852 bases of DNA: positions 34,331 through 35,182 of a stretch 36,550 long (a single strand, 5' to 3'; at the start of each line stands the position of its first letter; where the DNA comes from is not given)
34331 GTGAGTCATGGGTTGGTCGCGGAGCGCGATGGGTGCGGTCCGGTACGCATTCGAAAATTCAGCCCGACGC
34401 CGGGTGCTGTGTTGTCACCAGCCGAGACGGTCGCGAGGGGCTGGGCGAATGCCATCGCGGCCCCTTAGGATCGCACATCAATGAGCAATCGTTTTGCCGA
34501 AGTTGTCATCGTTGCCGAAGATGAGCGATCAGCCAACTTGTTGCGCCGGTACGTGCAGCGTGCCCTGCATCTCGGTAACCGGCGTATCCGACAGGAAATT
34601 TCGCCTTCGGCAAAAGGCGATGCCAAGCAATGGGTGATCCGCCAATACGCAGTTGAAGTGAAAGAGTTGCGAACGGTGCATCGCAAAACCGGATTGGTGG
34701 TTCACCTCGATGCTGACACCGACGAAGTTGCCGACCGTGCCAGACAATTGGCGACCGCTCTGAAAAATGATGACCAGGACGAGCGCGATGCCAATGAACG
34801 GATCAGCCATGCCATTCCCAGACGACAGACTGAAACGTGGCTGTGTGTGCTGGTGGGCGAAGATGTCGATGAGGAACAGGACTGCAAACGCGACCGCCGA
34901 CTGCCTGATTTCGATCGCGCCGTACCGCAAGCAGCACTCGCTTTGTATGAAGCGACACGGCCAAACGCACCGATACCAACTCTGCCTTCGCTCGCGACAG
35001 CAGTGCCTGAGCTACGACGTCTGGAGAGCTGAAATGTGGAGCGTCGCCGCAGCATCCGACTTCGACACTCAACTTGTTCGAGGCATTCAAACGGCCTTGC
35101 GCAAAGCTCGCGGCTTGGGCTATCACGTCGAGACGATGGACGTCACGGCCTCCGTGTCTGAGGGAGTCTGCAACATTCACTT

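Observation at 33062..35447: Three-gene cassette inserted at the 3' end of groEL2, bracketed by direct repeats that duplicate the last groEL codons and the terminator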

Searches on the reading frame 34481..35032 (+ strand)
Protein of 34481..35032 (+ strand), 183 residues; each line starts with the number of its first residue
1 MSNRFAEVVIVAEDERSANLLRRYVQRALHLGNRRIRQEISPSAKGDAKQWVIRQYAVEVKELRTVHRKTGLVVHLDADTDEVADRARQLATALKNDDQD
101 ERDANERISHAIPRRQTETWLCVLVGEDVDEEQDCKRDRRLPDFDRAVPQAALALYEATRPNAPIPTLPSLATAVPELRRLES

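Call 9: search_protein_families(library=pfam, proteins=[window:34481-35029:+], max_evalue=0.1)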
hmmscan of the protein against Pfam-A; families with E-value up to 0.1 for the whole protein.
window:34481-35029:+ (183 aa): 2 families
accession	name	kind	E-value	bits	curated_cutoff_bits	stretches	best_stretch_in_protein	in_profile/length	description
PF01202.28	SKI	-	0.0062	17.1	22.1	1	57-105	72-122/159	Shikimate kinase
PF03263.19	Cucumo_2B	-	0.053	14.6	27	1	23-64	22-64/95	Cucumovirus protein 2B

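Call 10: search_protein_families(library=padloc, proteins=[window:34481-35029:+], max_evalue=0.1)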
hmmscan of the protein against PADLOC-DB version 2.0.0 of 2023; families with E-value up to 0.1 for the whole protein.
window:34481-35029:+ (183 aa): 2 families
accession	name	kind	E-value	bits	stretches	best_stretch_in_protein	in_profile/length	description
PDLC04210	HEC-01B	-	0.00078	17.3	1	40-123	41-126/217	-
PDLC04200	HEC-01B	-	0.0071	14.2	1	46-121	54-126/218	-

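Call 11: search_protein_families(library=ncbifam, proteins=[window:34481-35029:+], max_evalue=0.1)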
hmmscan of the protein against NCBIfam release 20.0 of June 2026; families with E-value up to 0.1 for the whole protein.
window:34481-35029:+ (183 aa): 2 families
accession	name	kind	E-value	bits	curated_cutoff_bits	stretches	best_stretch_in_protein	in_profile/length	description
NF003065.0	PRK03987.1-5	equivalog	0.044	13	432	1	62-133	51-117/266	translation initiation factor IF-2 subunit alpha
NF012001.0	PRK15457.1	equivalog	0.077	12.7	193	1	44-150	15-119/233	ethanolamine utilization acetate kinase EutQ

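Call 12: find_encoding_contigs(protein=window:34481-35032:+, flank=10000, max_places=10)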
Protein window:34481-35032:+ (183 aa): 1 contig read that carries it; 1 place shown.
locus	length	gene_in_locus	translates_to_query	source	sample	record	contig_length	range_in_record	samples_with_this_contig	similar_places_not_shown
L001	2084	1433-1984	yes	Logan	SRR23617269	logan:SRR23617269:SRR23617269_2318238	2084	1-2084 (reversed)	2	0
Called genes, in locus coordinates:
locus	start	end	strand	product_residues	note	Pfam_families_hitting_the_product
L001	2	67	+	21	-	?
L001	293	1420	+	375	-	PF00005:ABC_tran (faint), PF13304:AAA_21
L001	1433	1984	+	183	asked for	-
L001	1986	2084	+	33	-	?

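Call 34: find_homologous_proteins(query=window:34481-35029:+, max_evalue=0.001)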
Query window:34481-35029:+ (183 aa): 64 proteins with E <= 0.001 among 692 candidates.
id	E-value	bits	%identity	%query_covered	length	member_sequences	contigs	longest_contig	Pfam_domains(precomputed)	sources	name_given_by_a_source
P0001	2.0e-112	391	100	100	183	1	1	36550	-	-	-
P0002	1.8e-85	303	78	100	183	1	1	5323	-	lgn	-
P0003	4.7e-81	288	74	100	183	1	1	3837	-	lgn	-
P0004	5.8e-80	285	73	100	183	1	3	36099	-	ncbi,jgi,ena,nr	ncbi:MAG TPA: hypothetical protein VMV10_09905 [Pirellulales bacterium]|nr:hypothetical protein [Pir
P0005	1.2e-79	284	75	100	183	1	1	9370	-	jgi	jgi:hypothetical protein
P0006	1.7e-79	283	76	100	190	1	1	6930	-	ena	-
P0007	2.7e-79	283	74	100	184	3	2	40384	-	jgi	jgi:hypothetical protein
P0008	6.1e-79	282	74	100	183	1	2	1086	-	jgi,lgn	jgi:hypothetical protein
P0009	2.6e-78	280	72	100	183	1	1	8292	-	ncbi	-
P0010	3.0e-78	279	72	100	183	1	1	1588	-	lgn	-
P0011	4.6e-78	279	69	100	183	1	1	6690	-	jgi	jgi:hypothetical protein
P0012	6.0e-78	278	72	100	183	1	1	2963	-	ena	-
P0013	7.1e-78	278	73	100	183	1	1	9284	-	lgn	-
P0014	1.2e-77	277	72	100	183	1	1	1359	-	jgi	jgi:hypothetical protein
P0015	1.5e-77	277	71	100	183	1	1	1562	-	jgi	jgi:hypothetical protein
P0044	5.0e-66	240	66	100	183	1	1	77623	-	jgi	jgi:hypothetical protein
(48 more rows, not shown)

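Call 35: find_encoding_contigs(protein=P0002, flank=6000, max_places=2)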
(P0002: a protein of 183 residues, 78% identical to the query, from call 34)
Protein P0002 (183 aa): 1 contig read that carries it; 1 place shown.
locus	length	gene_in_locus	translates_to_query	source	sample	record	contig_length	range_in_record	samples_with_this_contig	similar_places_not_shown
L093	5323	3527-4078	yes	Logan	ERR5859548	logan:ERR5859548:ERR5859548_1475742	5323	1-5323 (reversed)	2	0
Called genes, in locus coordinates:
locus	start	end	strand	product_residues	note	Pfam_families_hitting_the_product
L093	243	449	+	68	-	-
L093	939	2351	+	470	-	PF13676:TIR_2 (weak)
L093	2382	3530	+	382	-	PF13175:AAA_15 (weak), PF00005:ABC_tran (faint), PF13304:AAA_21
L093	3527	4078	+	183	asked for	-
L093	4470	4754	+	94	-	-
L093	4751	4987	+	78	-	PF01954:AF2212-like (faint)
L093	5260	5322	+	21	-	?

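Call 36: find_encoding_contigs(protein=P0004, flank=8000, max_places=2)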
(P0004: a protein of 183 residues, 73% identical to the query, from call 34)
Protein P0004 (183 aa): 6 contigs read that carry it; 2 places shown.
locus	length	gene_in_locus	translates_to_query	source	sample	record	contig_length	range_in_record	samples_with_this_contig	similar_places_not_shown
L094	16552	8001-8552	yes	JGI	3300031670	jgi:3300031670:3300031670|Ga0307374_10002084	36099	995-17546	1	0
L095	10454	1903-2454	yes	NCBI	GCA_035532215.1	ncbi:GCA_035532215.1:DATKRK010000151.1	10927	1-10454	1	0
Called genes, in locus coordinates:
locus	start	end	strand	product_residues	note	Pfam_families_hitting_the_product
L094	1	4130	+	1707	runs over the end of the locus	?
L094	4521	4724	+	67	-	-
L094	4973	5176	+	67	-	-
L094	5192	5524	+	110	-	-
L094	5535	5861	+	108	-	-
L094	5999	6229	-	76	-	PF09722:Xre_MbcA_ParS_C (weak)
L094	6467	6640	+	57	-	-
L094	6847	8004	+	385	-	PF00005:ABC_tran (faint), PF13304:AAA_21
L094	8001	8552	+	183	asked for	-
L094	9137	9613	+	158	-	-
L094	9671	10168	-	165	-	-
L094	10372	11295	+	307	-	PF02086:MethyltransfD12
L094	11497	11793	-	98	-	-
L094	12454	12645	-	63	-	-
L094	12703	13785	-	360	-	PF02653:BPD_transp_2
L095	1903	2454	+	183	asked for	-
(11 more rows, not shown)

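Call 37: find_encoding_contigs(protein=P0007, flank=8000, max_places=2)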
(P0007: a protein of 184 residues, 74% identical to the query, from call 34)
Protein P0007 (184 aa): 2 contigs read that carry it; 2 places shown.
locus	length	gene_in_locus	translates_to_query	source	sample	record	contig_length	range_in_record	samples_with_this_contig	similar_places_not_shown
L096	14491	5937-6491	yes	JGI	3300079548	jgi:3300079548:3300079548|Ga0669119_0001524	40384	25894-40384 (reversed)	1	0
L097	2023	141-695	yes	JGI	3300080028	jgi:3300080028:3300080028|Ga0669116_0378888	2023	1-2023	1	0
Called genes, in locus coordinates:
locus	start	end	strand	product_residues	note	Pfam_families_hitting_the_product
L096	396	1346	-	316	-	PF00578:AhpC-TSA, PF08534:Redoxin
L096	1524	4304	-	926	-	PF26549:Tricorn_N (weak), PF00326:Peptidase_S9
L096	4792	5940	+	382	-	PF00005:ABC_tran (faint), PF02463:SMC_N (faint), PF13304:AAA_21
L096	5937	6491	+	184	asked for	-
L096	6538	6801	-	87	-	-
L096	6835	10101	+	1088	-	-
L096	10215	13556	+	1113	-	PF02012:BNR (faint), PF15902:Sortilin-Vps10, PF00595:PDZ (weak), PF13180:PDZ_2, PF17820:PDZ_6 (weak), PF15902:Sortilin-Vps10 (weak)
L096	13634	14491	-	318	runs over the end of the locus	PF01112:Asparaginase_2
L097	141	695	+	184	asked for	-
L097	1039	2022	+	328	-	?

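Call 38: find_encoding_contigs(protein=P0044, flank=8000, max_places=2)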
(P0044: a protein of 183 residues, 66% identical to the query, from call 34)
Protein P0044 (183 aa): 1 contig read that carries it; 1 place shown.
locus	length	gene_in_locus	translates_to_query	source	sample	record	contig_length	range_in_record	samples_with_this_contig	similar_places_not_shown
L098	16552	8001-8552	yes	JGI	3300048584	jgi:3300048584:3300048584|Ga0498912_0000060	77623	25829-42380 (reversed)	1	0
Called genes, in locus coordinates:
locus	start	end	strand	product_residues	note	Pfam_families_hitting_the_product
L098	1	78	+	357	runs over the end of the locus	PF00069:Pkinase, PF07714:PK_Tyr_Ser-Thr, PF03109:ABC1 (faint), PF01636:APH (weak), PF14531:Kinase-like (weak)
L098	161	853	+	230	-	-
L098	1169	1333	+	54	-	-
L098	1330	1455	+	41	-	-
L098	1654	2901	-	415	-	PF07690:MFS_1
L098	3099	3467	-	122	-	-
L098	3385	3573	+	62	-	-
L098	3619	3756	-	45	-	-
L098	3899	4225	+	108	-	-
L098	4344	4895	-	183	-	-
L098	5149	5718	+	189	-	PF07638:Sigma70_ECF (weak), PF04542:Sigma70_r2, PF08281:Sigma70_r4_2, PF04545:Sigma70_r4 (weak)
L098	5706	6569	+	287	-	PF13490:zf-HC2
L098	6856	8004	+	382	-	PF13175:AAA_15 (weak), PF13304:AAA_21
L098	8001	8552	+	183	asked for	-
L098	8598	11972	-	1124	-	PF00873:ACR_tran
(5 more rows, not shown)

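Call 71: predict_structure(alignment_id=A7)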
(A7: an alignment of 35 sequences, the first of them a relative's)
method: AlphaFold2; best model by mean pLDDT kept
length: 183 residues; sequences in the alignment: 35
mean_pLDDT: 91.7   pTM: 0.89
mean pLDDT of the five models: 91.7, 91.0, 90.8, 90.5, 89.8
residues with pLDDT >= 90: 146; 70-90: 27; 50-70: 8; < 50: 2
segments of 3 or more residues with pLDDT < 50: none
pLDDT, mean of each block of 10 residues (from residue 1): 74 97 97 93 81 95 79 93 94 96 91 94 96 92 97 98 93 95 84
secondary structure, 60 per line:
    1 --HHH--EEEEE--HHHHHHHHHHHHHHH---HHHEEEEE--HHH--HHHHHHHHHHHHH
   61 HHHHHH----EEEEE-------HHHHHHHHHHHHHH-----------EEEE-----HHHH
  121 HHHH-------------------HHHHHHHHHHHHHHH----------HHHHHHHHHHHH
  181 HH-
elements in order: E8-12 H15-29 E36-40 H48-66 E71-75 H83-96 E108-111 H117-124 H144-158 H169-182

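Call 74: fold_search(model_id=the predicted structure, library=pdb)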
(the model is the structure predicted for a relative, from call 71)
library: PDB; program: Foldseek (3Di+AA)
matches with E <= 10: 1173; with E <= 0.001: 0
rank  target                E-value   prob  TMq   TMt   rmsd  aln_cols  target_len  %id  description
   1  6nk8_A                1.3e-02  0.91  0.38  0.36   7.3       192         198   14  C-terminal region of the Burkholderia pseudomallei OLD protein (released 2019-08-07)
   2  3gx1_B                1.7e-02  0.92  0.34  0.44  10.9       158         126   13  Crystal structure of a domain of lin1832 from Listeria innocua (released 2009-04-21)
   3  1kz1_C                1.9e-02  0.91  0.38  0.44  10.1       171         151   12  Mutant enzyme W27G Lumazine Synthase from S.pombe (released 2002-07-24)
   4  3gdw_A                2.3e-02  0.90  0.33  0.41   9.2       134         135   14  Crystal structure of sigma-54 interaction domain protein from Enterococcus faecalis (released 2009-03-10)
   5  1kz1_A                2.9e-02  0.93  0.41  0.48   9.6       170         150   10  Mutant enzyme W27G Lumazine Synthase from S.pombe (released 2002-07-24)
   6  1kyv_C                2.9e-02  0.85  0.38  0.44  10.3       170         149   10  Lumazine Synthase from S.pombe bound to riboflavin (released 2002-07-24)
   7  1kz1_B                3.1e-02  0.92  0.41  0.49   9.4       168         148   11  Mutant enzyme W27G Lumazine Synthase from S.pombe (released 2002-07-24)
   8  5im5_D                3.2e-02  0.95  0.38  0.46   6.1       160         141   12  Crystal structure of designed two-component self-assembling icosahedral cage I53-40 (released 2016-07-27)
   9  6r4e_B                3.2e-02  0.57  0.31  0.12  12.5       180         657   12  Crystal structure of human GFAT-1 in complex with Glucose-6-Phosphate and L-Glu (released 2020-01-15)
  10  3gdw_B                3.4e-02  0.91  0.34  0.42   6.9       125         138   13  Crystal structure of sigma-54 interaction domain protein from Enterococcus faecalis (released 2009-03-10)
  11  1kz1_E                3.9e-02  0.90  0.41  0.49   9.5       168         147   11  Mutant enzyme W27G Lumazine Synthase from S.pombe (released 2002-07-24)
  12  1kyv_E                4.6e-02  0.82  0.37  0.43   9.9       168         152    9  Lumazine Synthase from S.pombe bound to riboflavin (released 2002-07-24)
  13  4kq6_A                4.6e-02  0.82  0.39  0.43   9.2       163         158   13  Product complex of lumazine synthase from candida glabrata (released 2013-05-29)
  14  2b98_D                5.5e-02  0.87  0.37  0.45   5.7       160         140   12  Crystal Structure of an archaeal pentameric riboflavin synthase (released 2005-11-08)
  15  1kyv_A                5.5e-02  0.80  0.37  0.44  10.2       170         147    9  Lumazine Synthase from S.pombe bound to riboflavin (released 2002-07-24)
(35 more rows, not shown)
